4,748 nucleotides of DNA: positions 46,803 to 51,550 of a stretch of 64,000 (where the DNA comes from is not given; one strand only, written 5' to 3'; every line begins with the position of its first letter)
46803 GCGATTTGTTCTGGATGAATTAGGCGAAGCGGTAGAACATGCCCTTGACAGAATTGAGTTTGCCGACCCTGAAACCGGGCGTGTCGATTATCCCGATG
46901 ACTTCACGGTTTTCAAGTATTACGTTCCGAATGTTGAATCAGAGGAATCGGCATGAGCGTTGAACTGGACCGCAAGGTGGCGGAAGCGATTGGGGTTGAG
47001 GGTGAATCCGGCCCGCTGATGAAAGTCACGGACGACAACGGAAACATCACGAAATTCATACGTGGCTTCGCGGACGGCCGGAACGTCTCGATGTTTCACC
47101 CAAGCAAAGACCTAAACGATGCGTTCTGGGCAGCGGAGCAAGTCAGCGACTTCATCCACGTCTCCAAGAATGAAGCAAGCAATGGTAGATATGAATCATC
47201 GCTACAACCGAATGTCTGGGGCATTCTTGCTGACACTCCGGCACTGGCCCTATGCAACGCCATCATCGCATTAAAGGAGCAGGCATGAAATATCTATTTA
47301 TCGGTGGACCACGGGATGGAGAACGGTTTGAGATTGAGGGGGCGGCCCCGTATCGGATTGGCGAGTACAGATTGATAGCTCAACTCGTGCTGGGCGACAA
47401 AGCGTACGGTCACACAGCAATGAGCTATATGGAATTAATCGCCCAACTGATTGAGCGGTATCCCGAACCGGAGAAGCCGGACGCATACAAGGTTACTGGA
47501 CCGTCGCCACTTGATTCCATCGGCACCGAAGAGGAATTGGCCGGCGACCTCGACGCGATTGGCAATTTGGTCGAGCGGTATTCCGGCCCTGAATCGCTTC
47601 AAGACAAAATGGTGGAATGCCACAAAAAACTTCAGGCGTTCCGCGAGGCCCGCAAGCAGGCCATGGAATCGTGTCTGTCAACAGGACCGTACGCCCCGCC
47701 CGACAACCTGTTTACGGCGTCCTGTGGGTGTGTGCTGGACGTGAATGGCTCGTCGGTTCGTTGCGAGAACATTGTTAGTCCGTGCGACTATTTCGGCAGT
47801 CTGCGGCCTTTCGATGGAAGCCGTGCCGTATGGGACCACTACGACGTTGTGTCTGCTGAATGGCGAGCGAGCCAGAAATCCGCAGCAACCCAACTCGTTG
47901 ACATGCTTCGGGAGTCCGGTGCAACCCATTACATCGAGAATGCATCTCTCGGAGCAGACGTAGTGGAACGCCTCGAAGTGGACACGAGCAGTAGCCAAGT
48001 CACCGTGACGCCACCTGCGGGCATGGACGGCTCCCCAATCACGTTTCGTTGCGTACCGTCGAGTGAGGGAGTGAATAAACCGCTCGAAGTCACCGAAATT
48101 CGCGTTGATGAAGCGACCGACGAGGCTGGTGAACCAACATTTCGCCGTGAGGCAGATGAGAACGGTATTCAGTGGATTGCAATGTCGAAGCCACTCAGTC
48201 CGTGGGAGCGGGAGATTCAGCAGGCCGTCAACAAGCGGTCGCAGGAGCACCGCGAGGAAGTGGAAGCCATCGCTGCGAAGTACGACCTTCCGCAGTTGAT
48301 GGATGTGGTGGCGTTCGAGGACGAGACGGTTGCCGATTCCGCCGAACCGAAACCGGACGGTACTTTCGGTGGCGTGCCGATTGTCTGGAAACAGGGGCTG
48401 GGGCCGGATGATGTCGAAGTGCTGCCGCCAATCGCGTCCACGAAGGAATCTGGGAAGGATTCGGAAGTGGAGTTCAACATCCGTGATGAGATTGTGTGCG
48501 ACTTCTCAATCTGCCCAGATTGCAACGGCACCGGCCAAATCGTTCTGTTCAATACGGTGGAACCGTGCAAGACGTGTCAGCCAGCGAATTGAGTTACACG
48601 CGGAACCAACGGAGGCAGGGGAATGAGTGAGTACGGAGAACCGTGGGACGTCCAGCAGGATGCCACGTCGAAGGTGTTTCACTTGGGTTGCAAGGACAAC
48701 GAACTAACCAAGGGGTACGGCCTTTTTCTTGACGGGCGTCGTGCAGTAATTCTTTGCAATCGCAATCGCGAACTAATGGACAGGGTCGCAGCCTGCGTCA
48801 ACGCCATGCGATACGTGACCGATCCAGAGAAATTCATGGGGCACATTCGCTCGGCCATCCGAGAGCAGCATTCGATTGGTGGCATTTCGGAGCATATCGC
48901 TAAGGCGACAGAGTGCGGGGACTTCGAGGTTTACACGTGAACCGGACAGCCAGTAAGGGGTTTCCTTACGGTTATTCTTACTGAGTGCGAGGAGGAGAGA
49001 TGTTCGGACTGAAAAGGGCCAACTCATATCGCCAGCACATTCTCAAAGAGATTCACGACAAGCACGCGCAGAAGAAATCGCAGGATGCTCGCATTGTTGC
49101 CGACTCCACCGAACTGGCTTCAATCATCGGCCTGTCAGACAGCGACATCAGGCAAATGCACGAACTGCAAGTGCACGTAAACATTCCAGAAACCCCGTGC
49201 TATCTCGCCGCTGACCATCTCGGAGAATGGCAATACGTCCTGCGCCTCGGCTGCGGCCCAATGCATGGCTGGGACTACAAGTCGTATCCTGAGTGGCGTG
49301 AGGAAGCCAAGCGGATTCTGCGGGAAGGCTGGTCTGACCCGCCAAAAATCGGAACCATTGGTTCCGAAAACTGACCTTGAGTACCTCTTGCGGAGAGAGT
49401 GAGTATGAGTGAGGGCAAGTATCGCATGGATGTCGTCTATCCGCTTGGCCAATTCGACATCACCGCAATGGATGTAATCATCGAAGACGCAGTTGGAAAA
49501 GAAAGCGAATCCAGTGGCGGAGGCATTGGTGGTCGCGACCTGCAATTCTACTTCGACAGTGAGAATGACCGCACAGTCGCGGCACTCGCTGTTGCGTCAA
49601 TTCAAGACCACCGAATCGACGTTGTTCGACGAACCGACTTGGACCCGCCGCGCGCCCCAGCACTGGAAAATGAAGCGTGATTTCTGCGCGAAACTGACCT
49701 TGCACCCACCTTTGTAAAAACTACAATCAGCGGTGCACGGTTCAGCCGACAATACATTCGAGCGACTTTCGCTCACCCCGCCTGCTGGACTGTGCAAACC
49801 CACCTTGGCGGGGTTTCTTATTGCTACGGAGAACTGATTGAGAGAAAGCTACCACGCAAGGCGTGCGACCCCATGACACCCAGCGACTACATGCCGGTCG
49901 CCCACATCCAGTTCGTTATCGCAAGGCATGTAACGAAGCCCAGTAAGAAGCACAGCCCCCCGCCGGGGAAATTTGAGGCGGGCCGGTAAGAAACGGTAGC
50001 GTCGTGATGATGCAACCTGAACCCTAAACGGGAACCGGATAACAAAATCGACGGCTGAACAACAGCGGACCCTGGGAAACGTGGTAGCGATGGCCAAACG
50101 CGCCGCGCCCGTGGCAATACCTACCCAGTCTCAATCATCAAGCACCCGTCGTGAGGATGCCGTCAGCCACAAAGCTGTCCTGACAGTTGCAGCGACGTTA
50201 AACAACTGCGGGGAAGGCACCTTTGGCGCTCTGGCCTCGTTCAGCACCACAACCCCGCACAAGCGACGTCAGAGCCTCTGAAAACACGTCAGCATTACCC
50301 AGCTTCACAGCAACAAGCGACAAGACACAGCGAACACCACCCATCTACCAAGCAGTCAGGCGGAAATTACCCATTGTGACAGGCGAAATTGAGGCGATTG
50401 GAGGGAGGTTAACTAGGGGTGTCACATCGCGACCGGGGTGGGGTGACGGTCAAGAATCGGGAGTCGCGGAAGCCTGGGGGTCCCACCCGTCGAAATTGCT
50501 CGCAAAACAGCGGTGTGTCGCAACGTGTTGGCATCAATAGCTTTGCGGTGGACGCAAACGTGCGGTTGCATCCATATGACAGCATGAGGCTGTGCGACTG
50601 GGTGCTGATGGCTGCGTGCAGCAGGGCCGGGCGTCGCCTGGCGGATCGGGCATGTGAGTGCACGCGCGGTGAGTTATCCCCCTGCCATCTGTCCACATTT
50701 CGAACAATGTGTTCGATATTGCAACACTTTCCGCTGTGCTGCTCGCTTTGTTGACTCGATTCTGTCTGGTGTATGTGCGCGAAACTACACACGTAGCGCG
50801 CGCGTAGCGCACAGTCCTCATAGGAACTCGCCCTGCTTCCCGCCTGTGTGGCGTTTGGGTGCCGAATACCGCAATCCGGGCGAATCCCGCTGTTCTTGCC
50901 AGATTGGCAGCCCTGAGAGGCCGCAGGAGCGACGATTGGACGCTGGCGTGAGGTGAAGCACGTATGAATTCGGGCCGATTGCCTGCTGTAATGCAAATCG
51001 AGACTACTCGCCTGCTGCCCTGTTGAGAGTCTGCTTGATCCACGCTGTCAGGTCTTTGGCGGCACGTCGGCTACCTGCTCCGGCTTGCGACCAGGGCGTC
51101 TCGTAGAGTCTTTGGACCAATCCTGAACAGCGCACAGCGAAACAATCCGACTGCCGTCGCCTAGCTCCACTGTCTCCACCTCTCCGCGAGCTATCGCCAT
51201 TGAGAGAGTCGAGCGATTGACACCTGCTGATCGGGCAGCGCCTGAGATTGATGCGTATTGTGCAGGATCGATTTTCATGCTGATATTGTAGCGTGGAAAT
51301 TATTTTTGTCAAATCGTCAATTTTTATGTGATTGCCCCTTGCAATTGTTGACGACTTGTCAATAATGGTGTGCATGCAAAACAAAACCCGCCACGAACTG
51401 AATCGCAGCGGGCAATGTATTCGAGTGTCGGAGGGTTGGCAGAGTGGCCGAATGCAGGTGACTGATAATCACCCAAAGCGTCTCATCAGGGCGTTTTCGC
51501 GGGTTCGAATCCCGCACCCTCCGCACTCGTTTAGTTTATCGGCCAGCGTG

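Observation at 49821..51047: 1.2 kb ORF-free, GC-rich region downstream of the repressor-like gene in an otherwise gap-free genome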

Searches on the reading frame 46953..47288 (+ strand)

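Call 32: search_protein_families(library=pfam, max_evalue=0.01, proteins=[window:46953-47288:+])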
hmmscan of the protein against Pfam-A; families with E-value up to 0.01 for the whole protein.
window:46953-47288:+ (111 aa): 1 family
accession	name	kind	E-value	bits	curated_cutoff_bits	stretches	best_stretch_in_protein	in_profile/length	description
PF18066.6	Phage_ABA_S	-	0.00095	20.3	27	1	28-103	13-87/89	Phage ABA sandwich domain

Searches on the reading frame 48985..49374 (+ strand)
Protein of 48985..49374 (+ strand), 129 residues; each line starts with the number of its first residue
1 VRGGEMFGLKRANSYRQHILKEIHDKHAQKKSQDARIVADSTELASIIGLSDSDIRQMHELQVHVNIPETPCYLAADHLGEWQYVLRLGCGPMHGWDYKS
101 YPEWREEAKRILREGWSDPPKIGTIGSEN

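Call 10: find_related_loci(query=window:48985-49374:+, collection=viral_contigs, flank=6000)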
Query window:48985-49374:+ (129 aa) in viral_contigs; peptide patterns used: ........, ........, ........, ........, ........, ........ (x = any residue, [..] = any of these).
No stretch of DNA in the collection matches any of the patterns.
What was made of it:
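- Tried and rejected: The 129-aa protein finds none (call 10).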

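Call 32: search_protein_families(library=pfam, max_evalue=0.01, proteins=[window:48985-49374:+])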
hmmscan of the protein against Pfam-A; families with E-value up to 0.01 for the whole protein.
window:48985-49374:+ (129 aa): 0 families

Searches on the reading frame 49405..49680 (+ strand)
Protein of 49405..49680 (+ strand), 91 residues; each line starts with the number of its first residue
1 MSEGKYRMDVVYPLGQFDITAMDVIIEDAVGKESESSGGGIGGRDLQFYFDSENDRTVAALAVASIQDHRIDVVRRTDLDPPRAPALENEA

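Call 12: find_encoding_contigs(protein=window:49405-49680:+, flank=10000, max_places=10)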
Protein window:49405-49680:+ (91 aa): 1 contig read that carries it; 1 place shown.
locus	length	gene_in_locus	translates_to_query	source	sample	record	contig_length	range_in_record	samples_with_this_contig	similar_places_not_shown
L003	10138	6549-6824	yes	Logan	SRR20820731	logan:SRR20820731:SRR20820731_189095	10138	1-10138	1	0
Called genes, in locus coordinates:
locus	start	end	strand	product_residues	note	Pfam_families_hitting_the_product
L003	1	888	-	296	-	?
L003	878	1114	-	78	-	-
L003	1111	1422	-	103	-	-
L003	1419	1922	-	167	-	-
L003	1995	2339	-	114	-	-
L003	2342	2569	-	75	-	-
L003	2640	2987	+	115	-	-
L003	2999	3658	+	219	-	PF00239:Resolvase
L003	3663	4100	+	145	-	-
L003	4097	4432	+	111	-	-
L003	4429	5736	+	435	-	-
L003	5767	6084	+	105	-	-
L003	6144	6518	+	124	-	-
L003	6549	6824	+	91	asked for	-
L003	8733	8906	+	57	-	-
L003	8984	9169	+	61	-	-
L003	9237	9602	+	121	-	PF23864:DUF7222 (weak)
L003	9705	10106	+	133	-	-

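Call 32: search_protein_families(library=pfam, max_evalue=0.01, proteins=[window:49405-49680:+])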
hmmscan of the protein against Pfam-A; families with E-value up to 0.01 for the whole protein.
window:49405-49680:+ (91 aa): 0 families

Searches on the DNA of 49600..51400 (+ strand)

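Call 6: search_rna_families(source=window, start=49600, end=51400, threshold=evalue, max_evalue=10, show_alignments=3)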
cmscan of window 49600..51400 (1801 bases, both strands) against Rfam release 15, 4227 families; matches with E-value up to 10: 1.
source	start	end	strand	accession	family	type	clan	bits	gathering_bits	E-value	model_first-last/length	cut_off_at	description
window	51291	51384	+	RF00739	MIR476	Gene; miRNA;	-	23.9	80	0.2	1-92/92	no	MIR476 microRNA precursor family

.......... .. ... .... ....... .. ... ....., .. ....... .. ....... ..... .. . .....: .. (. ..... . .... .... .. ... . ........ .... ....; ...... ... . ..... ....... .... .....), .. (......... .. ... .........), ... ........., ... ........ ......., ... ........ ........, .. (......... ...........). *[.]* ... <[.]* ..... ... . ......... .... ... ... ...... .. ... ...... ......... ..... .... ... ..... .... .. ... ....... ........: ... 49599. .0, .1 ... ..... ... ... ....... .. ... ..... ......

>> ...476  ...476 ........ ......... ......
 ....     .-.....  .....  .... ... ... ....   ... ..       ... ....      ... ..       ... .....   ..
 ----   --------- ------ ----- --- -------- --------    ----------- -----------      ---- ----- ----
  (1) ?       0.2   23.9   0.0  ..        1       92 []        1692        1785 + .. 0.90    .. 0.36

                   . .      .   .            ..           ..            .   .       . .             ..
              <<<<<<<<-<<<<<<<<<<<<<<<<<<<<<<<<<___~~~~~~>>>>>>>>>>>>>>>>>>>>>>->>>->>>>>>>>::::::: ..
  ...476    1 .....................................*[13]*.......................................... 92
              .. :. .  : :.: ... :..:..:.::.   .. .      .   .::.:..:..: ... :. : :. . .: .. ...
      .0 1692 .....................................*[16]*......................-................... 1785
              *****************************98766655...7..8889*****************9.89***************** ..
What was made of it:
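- On GOLLD / ROOL / HEARO / OLE (Rfam large RNAs): Call 6 (E<=10 over 49600-51400: only a sub-threshold miRNA-model hit in the operator region).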

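Call 7: search_dna_similar(query=window:49700-51400:+, collection=phages, mode=distant, max_rows=30)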
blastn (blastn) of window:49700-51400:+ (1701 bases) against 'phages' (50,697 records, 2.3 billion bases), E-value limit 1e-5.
No match.

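Call 24: search_dna_similar(query=window:49700-51400:+, collection=plasmids, mode=distant, max_rows=20, max_evalue=0.001)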
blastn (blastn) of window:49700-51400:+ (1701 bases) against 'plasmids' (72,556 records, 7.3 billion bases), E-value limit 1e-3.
No match.
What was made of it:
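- Tried and rejected: DNA similarity to deposited phages and plasmids: none (calls 7, 24).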

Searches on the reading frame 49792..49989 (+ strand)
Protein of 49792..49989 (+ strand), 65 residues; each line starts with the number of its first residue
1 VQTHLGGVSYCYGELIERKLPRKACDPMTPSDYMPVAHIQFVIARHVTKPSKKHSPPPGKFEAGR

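Call 14: search_protein_families(library=phrogs, max_evalue=0.1, proteins=[window:49792-49989:+])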
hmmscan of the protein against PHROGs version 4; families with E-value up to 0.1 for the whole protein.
window:49792-49989:+ (65 aa): 0 families

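Call 15: search_protein_families(library=pfam, max_evalue=0.1, proteins=[window:49792-49989:+])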
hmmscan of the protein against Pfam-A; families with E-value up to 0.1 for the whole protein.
window:49792-49989:+ (65 aa): 0 families

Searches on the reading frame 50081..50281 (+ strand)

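Call 14: search_protein_families(library=phrogs, max_evalue=0.1, proteins=[window:50081-50281:+])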
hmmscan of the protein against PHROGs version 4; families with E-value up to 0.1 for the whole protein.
window:50081-50281:+ (66 aa): 1 family
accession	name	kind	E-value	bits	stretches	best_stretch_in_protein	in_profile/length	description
phrog_18932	-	unknown function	0.087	13.8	0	15-49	9-43/54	-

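Call 15: search_protein_families(library=pfam, max_evalue=0.1, proteins=[window:50081-50281:+])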
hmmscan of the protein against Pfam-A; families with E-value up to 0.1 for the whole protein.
window:50081-50281:+ (66 aa): 0 families
